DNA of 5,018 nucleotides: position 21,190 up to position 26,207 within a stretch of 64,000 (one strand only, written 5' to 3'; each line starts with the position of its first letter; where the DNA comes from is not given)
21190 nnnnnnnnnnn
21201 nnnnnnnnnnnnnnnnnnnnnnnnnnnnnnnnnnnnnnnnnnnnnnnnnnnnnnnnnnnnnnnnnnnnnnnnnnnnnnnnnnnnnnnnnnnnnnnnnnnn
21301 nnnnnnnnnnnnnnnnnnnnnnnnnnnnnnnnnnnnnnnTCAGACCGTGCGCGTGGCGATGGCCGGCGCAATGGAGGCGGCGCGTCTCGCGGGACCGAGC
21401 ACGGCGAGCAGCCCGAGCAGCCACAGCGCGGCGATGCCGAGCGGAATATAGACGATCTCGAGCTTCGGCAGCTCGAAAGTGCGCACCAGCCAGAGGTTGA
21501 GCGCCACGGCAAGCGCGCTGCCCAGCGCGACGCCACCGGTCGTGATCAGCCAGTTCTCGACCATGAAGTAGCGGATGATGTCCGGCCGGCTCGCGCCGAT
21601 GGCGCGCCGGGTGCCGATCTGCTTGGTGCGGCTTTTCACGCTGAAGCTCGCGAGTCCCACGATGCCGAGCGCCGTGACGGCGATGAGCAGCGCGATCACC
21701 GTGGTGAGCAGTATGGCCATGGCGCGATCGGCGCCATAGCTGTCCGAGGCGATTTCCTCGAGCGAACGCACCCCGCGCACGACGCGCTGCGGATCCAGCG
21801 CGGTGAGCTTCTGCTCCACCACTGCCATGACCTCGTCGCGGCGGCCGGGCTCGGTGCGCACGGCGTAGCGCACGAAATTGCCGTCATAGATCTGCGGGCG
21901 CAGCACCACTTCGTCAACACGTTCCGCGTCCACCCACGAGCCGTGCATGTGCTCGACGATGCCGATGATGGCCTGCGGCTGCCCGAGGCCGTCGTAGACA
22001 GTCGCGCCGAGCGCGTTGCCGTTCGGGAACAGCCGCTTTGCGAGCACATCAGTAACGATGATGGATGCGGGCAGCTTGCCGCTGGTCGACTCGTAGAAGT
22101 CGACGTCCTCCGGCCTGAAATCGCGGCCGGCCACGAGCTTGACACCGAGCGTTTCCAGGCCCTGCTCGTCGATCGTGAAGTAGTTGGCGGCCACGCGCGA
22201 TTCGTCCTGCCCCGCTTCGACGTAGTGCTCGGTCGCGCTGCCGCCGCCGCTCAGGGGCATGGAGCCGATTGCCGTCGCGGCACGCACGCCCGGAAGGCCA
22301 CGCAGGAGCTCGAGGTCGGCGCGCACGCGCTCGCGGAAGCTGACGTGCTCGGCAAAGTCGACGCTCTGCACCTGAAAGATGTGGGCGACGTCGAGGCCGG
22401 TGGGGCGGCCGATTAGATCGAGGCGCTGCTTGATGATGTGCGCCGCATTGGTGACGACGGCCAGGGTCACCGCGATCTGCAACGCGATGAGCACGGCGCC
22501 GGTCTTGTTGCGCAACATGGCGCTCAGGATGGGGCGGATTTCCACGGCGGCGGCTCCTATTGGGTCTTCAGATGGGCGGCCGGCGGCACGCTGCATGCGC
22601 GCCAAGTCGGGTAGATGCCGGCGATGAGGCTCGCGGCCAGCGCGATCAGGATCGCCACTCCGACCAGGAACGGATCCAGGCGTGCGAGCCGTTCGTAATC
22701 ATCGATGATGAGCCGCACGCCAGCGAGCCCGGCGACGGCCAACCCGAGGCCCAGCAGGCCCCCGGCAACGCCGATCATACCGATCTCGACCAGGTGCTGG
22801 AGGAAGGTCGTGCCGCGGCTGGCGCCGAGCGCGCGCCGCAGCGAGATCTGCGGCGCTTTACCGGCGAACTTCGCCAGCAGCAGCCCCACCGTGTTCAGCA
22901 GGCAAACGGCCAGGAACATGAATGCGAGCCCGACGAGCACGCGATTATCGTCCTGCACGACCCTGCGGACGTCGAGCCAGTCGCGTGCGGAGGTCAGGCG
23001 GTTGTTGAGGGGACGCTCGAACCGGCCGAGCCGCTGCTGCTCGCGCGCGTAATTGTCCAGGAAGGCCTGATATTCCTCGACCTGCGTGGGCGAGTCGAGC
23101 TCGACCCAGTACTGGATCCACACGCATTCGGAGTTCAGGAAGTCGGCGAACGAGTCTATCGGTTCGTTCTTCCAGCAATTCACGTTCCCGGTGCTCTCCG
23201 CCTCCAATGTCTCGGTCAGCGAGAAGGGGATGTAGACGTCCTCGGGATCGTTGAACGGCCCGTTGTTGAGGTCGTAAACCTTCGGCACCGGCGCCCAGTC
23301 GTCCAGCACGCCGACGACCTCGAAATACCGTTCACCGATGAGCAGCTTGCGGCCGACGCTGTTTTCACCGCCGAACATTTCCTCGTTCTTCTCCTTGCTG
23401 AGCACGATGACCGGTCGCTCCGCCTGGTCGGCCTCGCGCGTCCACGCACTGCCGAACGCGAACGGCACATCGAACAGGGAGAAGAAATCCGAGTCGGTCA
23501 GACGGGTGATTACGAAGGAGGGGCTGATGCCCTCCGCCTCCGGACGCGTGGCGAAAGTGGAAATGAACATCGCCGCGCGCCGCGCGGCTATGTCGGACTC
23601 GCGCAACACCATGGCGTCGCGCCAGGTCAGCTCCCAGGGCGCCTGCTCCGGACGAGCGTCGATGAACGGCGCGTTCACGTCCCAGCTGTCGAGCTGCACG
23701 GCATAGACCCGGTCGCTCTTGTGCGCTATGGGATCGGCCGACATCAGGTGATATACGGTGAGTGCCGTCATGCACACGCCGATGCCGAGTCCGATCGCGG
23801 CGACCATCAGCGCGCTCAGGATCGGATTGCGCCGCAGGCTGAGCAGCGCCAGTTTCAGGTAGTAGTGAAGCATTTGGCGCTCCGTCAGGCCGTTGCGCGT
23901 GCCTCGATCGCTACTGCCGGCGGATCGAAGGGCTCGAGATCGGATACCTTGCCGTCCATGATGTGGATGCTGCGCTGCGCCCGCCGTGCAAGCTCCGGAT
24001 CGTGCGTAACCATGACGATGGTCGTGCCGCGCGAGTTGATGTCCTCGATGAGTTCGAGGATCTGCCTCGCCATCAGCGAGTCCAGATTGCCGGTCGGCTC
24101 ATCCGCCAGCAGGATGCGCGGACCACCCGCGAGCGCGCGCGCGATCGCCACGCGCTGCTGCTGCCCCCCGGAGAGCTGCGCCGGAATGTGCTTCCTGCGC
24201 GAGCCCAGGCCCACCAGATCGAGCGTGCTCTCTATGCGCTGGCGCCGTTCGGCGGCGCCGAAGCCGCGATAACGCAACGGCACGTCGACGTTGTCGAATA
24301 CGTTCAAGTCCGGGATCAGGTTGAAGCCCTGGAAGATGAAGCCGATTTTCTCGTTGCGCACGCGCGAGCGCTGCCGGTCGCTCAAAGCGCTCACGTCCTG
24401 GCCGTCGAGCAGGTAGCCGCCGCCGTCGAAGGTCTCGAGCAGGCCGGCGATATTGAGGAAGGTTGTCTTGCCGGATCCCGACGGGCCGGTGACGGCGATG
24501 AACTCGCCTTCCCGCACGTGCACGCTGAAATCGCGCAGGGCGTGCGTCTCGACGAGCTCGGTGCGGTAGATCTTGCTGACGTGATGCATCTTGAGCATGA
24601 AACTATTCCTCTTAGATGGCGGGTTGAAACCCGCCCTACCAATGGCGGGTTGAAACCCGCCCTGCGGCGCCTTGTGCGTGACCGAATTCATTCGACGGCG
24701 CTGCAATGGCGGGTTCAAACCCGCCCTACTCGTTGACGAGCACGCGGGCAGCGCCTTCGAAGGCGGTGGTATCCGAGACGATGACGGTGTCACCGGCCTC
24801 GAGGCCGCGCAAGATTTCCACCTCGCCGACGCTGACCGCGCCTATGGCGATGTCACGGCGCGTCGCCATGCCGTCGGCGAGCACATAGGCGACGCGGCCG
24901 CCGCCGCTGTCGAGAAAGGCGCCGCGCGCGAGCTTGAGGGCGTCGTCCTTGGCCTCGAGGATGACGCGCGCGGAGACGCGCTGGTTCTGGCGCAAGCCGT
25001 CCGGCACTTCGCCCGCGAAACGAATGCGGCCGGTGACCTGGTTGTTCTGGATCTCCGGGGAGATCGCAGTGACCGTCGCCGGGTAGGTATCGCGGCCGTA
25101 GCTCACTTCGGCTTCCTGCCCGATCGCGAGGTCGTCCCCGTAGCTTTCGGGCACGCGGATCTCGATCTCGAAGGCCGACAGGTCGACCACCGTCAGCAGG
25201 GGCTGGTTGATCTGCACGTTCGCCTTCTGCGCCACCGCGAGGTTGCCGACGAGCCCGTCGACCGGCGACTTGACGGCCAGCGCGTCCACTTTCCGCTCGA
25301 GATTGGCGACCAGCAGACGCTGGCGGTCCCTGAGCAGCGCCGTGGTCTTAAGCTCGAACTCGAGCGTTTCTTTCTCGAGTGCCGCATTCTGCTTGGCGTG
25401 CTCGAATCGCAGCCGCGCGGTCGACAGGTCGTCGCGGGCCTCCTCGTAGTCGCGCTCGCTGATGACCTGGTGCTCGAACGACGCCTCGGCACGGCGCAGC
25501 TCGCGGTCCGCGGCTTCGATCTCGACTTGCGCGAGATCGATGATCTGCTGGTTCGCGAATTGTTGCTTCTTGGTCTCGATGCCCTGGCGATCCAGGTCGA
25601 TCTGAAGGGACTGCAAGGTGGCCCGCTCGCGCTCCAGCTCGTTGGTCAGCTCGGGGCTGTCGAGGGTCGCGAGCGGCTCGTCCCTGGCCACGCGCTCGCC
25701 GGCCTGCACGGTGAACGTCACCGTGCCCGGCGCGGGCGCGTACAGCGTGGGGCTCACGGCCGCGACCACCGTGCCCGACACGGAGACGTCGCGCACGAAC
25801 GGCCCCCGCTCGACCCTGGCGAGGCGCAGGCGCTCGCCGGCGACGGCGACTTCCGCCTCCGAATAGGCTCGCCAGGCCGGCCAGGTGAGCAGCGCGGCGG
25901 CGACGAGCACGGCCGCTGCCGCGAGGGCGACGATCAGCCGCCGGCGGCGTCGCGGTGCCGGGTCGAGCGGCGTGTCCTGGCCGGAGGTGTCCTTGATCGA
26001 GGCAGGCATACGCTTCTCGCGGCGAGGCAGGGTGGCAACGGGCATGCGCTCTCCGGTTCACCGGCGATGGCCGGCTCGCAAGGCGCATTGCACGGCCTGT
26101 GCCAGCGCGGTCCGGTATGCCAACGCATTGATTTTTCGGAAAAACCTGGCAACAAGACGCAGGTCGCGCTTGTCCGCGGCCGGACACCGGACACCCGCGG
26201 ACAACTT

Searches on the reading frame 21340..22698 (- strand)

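Call 56: search_protein_families(library=pfam, proteins=[window:21340-22698:-], max_evalue=0.00001)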
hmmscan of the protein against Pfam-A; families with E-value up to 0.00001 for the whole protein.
window:21340-22698:- (452 aa): 1 family
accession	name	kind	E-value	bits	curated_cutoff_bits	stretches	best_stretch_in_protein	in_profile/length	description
PF02687.27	FtsX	-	1.5e-13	51.3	25.5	1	333-444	2-119/120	FtsX-like permease C-terminal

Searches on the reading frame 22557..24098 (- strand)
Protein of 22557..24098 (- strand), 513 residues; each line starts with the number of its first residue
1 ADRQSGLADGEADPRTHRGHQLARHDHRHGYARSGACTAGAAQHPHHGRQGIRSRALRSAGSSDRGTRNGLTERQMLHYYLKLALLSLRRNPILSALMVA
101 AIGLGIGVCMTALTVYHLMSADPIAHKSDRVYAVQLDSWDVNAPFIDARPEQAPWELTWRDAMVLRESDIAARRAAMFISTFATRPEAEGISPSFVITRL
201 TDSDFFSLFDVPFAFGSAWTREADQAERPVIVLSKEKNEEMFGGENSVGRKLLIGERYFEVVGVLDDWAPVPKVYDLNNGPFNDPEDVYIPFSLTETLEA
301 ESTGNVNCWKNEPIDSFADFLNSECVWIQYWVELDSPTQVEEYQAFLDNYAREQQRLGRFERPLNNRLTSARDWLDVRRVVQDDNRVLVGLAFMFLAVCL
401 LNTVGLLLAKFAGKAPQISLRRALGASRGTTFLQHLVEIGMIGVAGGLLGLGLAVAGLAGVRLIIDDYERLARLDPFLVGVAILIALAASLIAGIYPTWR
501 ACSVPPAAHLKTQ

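Call 56: search_protein_families(library=pfam, proteins=[window:22557-24098:-], max_evalue=0.00001)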
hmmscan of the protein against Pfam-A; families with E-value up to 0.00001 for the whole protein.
window:22557-24098:- (513 aa): 2 families
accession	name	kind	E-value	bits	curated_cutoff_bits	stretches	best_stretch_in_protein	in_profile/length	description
PF12704.14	MacB_PCD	-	3.8e-22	80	27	1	95-345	1-202/207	MacB-like periplasmic core domain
PF02687.27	FtsX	-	3e-12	47.1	25.5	1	391-506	3-120/120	FtsX-like permease C-terminal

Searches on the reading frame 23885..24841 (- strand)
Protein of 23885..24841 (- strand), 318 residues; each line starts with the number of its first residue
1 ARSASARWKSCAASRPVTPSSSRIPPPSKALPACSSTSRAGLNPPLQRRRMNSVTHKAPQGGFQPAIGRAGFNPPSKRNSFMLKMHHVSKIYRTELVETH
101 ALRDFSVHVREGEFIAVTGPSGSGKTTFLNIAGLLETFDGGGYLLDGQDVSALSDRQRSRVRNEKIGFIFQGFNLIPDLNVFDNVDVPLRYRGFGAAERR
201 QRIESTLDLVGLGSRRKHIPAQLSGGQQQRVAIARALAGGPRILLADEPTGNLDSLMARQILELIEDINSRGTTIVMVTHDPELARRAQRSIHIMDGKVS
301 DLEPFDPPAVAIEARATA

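Call 56: search_protein_families(library=pfam, proteins=[window:23885-24841:-], max_evalue=0.00001)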
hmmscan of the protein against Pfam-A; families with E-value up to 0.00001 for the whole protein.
window:23885-24841:- (318 aa): 2 families
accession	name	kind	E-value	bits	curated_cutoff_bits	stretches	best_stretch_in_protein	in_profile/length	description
PF00005.33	ABC_tran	-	1.3e-30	107.2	25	1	102-250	1-136/137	ABC transporter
PF13304.12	AAA_21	-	7.9e-12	46.3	27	1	206-284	221-302/304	AAA domain, putative AbiEii toxin, Type IV TA system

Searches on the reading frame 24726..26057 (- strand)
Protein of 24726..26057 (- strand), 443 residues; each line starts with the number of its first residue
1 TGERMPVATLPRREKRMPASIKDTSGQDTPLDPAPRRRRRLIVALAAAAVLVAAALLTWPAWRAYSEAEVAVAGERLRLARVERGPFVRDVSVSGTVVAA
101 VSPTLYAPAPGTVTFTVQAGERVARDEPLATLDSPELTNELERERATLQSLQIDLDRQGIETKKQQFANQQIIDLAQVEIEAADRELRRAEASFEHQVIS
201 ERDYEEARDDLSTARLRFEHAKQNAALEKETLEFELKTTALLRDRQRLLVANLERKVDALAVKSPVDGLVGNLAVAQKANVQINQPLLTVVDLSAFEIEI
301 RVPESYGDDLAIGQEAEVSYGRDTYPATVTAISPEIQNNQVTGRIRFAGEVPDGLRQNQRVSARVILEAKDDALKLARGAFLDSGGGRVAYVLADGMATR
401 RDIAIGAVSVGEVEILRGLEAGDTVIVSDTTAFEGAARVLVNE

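Call 56: search_protein_families(library=pfam, proteins=[window:24726-26057:-], max_evalue=0.00001)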
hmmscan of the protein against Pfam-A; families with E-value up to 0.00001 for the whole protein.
window:24726-26057:- (443 aa): 2 families
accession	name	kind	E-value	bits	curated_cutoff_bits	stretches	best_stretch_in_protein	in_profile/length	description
PF13437.12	HlyD_3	-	2.5e-14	54.3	22.2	1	262-352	2-96/106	HlyD family secretion protein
PF16576.10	HlyD_D23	-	1.9e-13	50.7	30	1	117-348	36-200/214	Barrel-sandwich domain of CusB or HlyD membrane-fusion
